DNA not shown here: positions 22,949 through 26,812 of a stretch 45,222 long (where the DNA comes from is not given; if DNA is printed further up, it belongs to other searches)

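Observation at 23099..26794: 1187-aa orphan protein transcribed back-to-back with ankyrin pair B: candidate large effector or toxin-like protein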

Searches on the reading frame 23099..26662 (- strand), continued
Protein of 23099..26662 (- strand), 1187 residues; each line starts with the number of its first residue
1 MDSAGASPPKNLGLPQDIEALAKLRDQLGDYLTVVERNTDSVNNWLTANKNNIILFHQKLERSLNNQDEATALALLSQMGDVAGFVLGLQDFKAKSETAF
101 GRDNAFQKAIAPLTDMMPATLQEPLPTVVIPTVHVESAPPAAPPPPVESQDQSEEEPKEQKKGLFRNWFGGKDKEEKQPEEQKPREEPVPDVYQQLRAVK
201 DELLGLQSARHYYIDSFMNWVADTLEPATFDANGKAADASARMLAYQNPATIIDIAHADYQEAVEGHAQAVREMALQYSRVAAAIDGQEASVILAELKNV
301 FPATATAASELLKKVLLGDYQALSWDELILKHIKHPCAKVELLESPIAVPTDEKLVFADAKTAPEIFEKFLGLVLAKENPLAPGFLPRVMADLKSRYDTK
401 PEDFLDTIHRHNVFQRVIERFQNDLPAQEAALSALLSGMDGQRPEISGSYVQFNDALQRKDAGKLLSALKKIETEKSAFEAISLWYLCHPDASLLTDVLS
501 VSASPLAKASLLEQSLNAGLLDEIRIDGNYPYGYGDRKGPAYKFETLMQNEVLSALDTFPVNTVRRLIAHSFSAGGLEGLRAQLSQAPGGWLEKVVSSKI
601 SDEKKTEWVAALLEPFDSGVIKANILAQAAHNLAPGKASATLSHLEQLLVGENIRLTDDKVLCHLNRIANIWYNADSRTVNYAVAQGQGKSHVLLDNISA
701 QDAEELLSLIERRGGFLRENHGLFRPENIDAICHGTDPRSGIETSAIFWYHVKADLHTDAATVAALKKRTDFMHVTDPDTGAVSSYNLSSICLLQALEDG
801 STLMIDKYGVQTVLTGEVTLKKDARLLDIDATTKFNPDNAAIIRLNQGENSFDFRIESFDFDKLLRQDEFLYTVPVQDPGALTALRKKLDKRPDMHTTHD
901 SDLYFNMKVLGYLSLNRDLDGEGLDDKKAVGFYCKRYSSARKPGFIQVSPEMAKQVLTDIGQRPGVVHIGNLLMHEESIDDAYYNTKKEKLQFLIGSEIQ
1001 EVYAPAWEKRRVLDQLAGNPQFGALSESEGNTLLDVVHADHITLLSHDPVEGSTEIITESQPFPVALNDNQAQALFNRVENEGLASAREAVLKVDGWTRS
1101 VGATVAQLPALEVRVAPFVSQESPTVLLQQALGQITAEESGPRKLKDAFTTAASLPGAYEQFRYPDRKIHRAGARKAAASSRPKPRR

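Call 19: find_related_loci(query=A1, collection=genome_contigs, flank=8000)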
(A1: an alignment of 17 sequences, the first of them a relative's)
Query A1 (1187 aa) in genome_contigs; peptide patterns used: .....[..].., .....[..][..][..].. (x = any residue, [..] = any of these).
38 stretches matched a pattern; 29 encode a relative of the query (tblastn E <= 1e-3); 28 distinct loci.
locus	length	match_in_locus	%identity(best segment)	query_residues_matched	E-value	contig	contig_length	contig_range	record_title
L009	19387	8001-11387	50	17-1168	0e+0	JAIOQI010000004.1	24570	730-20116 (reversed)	MAG: Alphaproteobacteria bacterium isolate LakeFargette_0920_ALND_MAG_58_11 LacPavin_0920_ALND_scaffold_45878, whole gen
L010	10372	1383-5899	43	15-1140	0e+0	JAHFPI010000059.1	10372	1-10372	MAG: Rhodospirillales bacterium isolate nzgw523 NODE_16057_length_10373_cov_3.348615, whole genome shotgun sequence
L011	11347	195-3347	42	2-1134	0e+0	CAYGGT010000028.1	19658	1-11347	MAG TPA_asm: uncultured Rhodospirillaceae bacterium isolate ERP113451_co1_165 genome assembly, contig: NODE_3218_length_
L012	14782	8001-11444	34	14-1185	0e+0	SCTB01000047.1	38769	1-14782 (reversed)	MAG: Alphaproteobacteria bacterium isolate FW300_bin.31 FW300_bin.31-47722, whole genome shotgun sequence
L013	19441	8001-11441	35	14-1178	0e+0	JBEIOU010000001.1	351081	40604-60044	MAG: Micavibrio sp. isolate Sample-106-S6-bin-24 Sample_106_S6-bin_24-k141_802975, whole genome shotgun sequence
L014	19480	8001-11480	34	4-1185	0e+0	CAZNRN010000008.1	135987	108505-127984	MAG TPA_asm: uncultured Micavibrio sp. isolate binchicken_co199_124 genome assembly, contig: NODE_159_length_135987_cov_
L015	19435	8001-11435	34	4-1167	0e+0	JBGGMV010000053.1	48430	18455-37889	MAG: Alphaproteobacteria bacterium isolate bin.025 k141_2156744, whole genome shotgun sequence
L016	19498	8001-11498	35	3-1187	0e+0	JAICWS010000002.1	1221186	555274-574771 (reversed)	MAG: Alphaproteobacteria bacterium isolate LS_FP_2_bin.61 k141_1306701_length_1221186_cov_27.3567, whole genome shotgun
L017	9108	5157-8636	34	7-1181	0e+0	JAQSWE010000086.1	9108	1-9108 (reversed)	MAG: Alphaproteobacteria bacterium isolate C_No_T20_C_bin.40 scaffold_6903, whole genome shotgun sequence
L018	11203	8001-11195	35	9-1080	0e+0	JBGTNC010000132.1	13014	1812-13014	MAG: Alphaproteobacteria bacterium isolate JTS-RE379 k141_2839021, whole genome shotgun sequence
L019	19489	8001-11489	33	14-1182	5e-178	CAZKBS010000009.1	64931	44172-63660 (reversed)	MAG TPA_asm: uncultured Micavibrio sp. isolate SRP290908_co2_99 genome assembly, contig: NODE_482_length_64931_cov_35.21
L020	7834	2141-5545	32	14-1165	5e-176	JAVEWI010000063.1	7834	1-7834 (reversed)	MAG: Bdellovibrionales bacterium isolate BF4_141 NODE_31417_length_7834_cov_3.808356_Biofilm4, whole genome shotgun sequ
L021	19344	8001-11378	33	4-1165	2e-174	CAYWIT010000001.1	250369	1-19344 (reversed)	MAG TPA_asm: uncultured Rhodospirillaceae bacterium isolate SRP263991_co5_116 genome assembly, contig: NODE_56_length_25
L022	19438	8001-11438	35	14-1186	0e+0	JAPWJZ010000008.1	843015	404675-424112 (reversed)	MAG: Micavibrio sp. isolate Chal_Metagen_Bin5 13143, whole genome shotgun sequence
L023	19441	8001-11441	35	9-1185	0e+0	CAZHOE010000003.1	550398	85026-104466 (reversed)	MAG TPA_asm: uncultured Micavibrio sp. isolate SRP062349_co2_98 genome assembly, contig: NODE_7_length_550398_cov_25.314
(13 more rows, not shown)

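Call 31: predict_structure(alignment_id=A1)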
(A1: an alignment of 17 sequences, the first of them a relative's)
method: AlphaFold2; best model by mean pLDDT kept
length: 1187 residues; sequences in the alignment: 17
mean_pLDDT: 79.4   pTM: 0.65
mean pLDDT of the five models: 79.4, 78.4, 77.5, 76.2, 74.7
residues with pLDDT >= 90: 406; 70-90: 533; 50-70: 89; < 50: 159
segments of 3 or more residues with pLDDT < 50: 1-16, 132-211, 214-216, 218-230, 232-235, 533-535, 921-926, 1141-1153, 1168-1187
pLDDT, mean of each block of 10 residues (from residue 1): 28 45 68 79 84 89 88 86 81 85 85 76 72 39 42 36 33 37 42 46 45 49 45 51 59 71 79 88 88 82 78 89 87 85 69 75 89 89 89 89 81 92 93 94 91 94 95 91 93 92 94 92 75 59 91 94 92 81 89 94 94 90 95 92 92 89 90 93 76 89 93 91 91 87 87 86 90 91 92 92 93 91 80 91 91 93 87 89 90 87 91 77 54 86 85 90 90 91 88 87 89 89 68 80 88 81 78 86 86 79 87 82 88 75 40 63 64 37 33
secondary structure, 60 per line:
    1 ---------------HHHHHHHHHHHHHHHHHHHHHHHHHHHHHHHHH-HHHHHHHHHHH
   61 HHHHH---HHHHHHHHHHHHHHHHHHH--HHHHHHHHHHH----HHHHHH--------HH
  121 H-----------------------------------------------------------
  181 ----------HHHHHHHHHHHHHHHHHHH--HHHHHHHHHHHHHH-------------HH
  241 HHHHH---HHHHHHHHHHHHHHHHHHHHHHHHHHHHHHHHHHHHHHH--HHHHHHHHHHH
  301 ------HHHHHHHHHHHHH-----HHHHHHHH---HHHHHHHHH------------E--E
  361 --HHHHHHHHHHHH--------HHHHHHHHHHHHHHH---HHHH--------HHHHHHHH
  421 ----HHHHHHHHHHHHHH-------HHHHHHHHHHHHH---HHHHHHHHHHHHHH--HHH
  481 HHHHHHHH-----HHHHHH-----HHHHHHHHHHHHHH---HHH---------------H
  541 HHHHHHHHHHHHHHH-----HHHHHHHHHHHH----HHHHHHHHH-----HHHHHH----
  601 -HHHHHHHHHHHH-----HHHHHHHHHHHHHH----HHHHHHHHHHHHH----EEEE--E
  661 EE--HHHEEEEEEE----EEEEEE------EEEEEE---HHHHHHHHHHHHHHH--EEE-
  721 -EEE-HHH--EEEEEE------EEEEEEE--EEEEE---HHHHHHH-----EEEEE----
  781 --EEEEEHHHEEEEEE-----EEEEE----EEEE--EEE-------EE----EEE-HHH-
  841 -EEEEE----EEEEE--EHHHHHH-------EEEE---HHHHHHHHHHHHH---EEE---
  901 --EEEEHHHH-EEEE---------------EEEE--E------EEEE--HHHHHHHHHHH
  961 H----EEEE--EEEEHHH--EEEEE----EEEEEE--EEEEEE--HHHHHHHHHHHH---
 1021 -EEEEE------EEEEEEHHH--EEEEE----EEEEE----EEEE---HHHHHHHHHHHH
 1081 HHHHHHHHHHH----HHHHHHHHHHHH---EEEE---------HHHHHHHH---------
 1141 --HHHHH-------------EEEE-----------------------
elements in order (helices of 4 or more, strands of 3 or more residues): H16-48 H50-65 H69-87 H90-100 H105-110 H191-209 H212-225 H239-245 H249-287 H290-300 H307-319 H325-332 H336-344 H363-374 H383-397 H401-404 H413-420 H425-438 H446-458 H462-475 H478-488 H494-499 H505-518 H540-555 H561-572 H577-585 H591-596 H602-613 H619-632 H637-649 E654-657 E660-662 E668-674 E679-684 E691-696 H700-714 E717-719 E722-724 E731-736 E743-749 E752-756 H760-766 E772-776 E783-787 E791-796 E802-806 E811-814 E817-819 E833-835 E842-846 E851-855 H859-864 E872-875 H879-891 E895-897 E903-906 H907-910 E912-915 E931-934 E944-947 H950-961 E966-969 E972-975 E981-985 E990-995 E998-1003 H1006-1017 E1022-1026 E1033-1038 E1044-1048 E1053-1057 E1062-1065 H1069-1091 H1096-1107 E1111-1114 H1124-1131 H1143-1147 E1161-1164
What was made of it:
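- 25958..26332 (-): Disordered Pro/Glu/Lys-rich linker (aa 111-235), which includes the invariant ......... helix (aa 210-218; nt 26009-26035). pLDDT below 50 for aa 132-235 (call 31).
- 24713..25957 (-): All-alpha domain (aa 236-650), about 22 helices, no confident structural neighbour. AlphaFold2 pLDDT mostly 80-95 (call 31).
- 23102..23386 (-): C-terminal helices (aa 1093-1140) and disordered basic tail (aa 1141-1187) with the motif [ED]-x-[FIL]-x-Y-P-x-x-[KR][KR]. Model (call 31).
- Checked: The four-part architecture matches the AlphaFold2 model (call 31): helices 16-110, a disordered Pro/Glu/Lys linker 132-235, folded sequence 236-1110, and a disordered basic tail.
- The RHYYID helix lies in a low-confidence, probably disordered region (call 31), which suits a binding motif better than an active site.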

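Call 32: search_protein_representatives(alignment_id=A1)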
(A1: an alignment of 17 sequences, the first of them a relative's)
Query: 17 sequences, 1154 profile positions. Proteins with E-value up to 0.001 (for the whole library): 88; up to 1e-10: 71; up to 1e-30: 56. The best 88 are listed.
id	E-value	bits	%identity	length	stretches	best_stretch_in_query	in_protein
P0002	0.0e+00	1641.2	-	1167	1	10-1148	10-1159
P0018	0.0e+00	1580.8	-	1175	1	1-1148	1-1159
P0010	0.0e+00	1556.9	-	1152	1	1-1150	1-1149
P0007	0.0e+00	1483.9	-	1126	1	2-1121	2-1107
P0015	0.0e+00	1458.8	-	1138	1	23-1142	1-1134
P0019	0.0e+00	1442.5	-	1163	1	1-1146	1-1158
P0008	0.0e+00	1433.1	-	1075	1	1-1126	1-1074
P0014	0.0e+00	1414.0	-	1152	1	1-1146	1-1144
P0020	0.0e+00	1364.8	-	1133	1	9-1113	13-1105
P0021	0.0e+00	1202.8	-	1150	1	1-1151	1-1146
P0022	0.0e+00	1173.8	-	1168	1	5-1146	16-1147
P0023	0.0e+00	1158.6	-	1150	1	5-1113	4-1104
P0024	0.0e+00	1061.7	-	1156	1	4-1139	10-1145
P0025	0.0e+00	1061.2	-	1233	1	8-1145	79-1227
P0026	5.9e-279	945.2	-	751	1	402-1142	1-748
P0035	1.2e-179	616.4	-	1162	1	11-1141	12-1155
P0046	1.2e-83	298.4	-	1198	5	12-666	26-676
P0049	5.0e-76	273.1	-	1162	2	20-715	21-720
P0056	5.7e-49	183.5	-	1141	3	4-719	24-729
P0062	8.8e-40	153.1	-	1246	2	6-408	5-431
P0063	7.2e-35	136.8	-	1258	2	12-391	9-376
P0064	7.5e-35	136.8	-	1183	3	1-769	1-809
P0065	1.2e-34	136.1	-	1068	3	179-714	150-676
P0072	2.2e-23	98.8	-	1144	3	5-489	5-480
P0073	8.9e-23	96.8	-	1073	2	11-725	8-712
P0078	1.1e-19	86.6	-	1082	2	103-722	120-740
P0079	2.8e-19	85.2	-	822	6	32-170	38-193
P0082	2.9e-14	68.6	-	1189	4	6-267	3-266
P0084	1.0e-07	46.9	-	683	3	644-722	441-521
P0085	1.2e-07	46.7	-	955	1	1-659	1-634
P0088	2.7e-06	42.2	-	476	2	922-996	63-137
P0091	4.6e-05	38.1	-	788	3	915-1008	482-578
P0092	7.4e-05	37.4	-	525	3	951-996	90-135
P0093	8.8e-05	37.2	-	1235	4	146-408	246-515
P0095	3.6e-04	35.1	-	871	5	34-178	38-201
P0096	4.6e-04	34.8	-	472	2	869-988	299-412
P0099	6.9e-04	34.2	-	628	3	37-166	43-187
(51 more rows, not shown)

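Call 35: fold_search(model_id=the predicted structure, library=pdb)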
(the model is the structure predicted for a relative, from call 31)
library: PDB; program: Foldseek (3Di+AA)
matches with E <= 10: 543; with E <= 0.001: 0
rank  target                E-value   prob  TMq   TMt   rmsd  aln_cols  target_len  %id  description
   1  7r1e_B                3.1e-02  0.15  0.06  0.10  29.7       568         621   10  Mosquitocidal Cry11Ba determined at pH 10.4 from naturally-occurring nanocrystals by Serial femtosecond crystallograph (released 2022-07-27)
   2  3s2k_A                6.4e-02  0.12  0.06  0.09  23.9       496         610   10  Structural basis of Wnt signaling inhibition by Dickkopf binding to LRP5/6. (released 2011-11-02)
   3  3v0a_B                6.4e-02  0.08  0.07  0.07  33.6       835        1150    8  2.7 angstrom crystal structure of BoNT/Ai in complex with NTNHA (released 2012-03-14)
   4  9dtr_T                1.6e-01  0.21  0.09  0.13  21.9       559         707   11  Structure of the yeast post-catalytic P complex spliceosome at 2.3 Angstrom resolution (released 2024-12-25)
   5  4cbv_D                1.8e-01  0.98  0.08  0.32  11.1       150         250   12  X-ray structure of full-length ComE from Streptococcus pneumoniae. (released 2014-02-12)
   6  2vgl_A                1.9e-01  0.41  0.10  0.17  17.0       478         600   11  AP2 CLATHRIN ADAPTOR CORE (released 2007-12-25)
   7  9auf_A                1.9e-01  0.06  0.05  0.09  28.0       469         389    9  Cas9d 20bp R-loop Complex (released 2025-01-15)
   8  4cbv_A                1.9e-01  0.99  0.09  0.34   4.5       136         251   12  X-ray structure of full-length ComE from Streptococcus pneumoniae. (released 2014-02-12)
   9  9n73_LM               2.3e-01  0.41  0.13  0.11  13.4       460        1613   13  SSU processome maturation and disassembly, State G (released 2025-10-29)
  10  4xqj_A                2.4e-01  1.00  0.06  0.58   3.6       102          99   15  Crystal structure of AgrA LytTR domain in complex with promoters (released 2016-04-06)
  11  3l6y_E                2.4e-01  0.38  0.10  0.23  17.4       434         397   11  Crystal structure of p120 catenin in complex with E-cadherin (released 2010-04-21)
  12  7z87_A                2.4e-01  0.23  0.10  0.04  20.9       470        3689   13  DNA-PK in the active state (released 2023-01-18)
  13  8jx8_A                2.4e-01  0.06  0.05  0.04  29.2       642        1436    9  rat megalin head (released 2024-06-19)
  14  9d9z_B                2.4e-01  0.06  0.08  0.04  39.3      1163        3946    9  Structure of human UBR4-KCMF1-CaM E3 ligase complex (Silencing Factor of the Integrated stress response, SiFI) (released 2025-06-11)
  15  8enu_H                2.5e-01  0.03  0.05  0.06  37.1       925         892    7  Structure of the C3bB proconvertase in complex with lufaxin (released 2023-08-09)
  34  3d6w_B                4.2e-01  0.99  0.08  0.63   4.1       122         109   11  LytTr DNA-binding domain of putative methyl-accepting/DNA response regulator from Bacillus cereus. (released 2008-07-15)
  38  3d6w_A                4.5e-01  0.98  0.08  0.61   4.5       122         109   12  LytTr DNA-binding domain of putative methyl-accepting/DNA response regulator from Bacillus cereus. (released 2008-07-15)
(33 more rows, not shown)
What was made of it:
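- Tried and rejected: Alpha-solenoid, TPR and annexin hits for the alpha domain have probability below 0.5 and were rejected (call 35).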
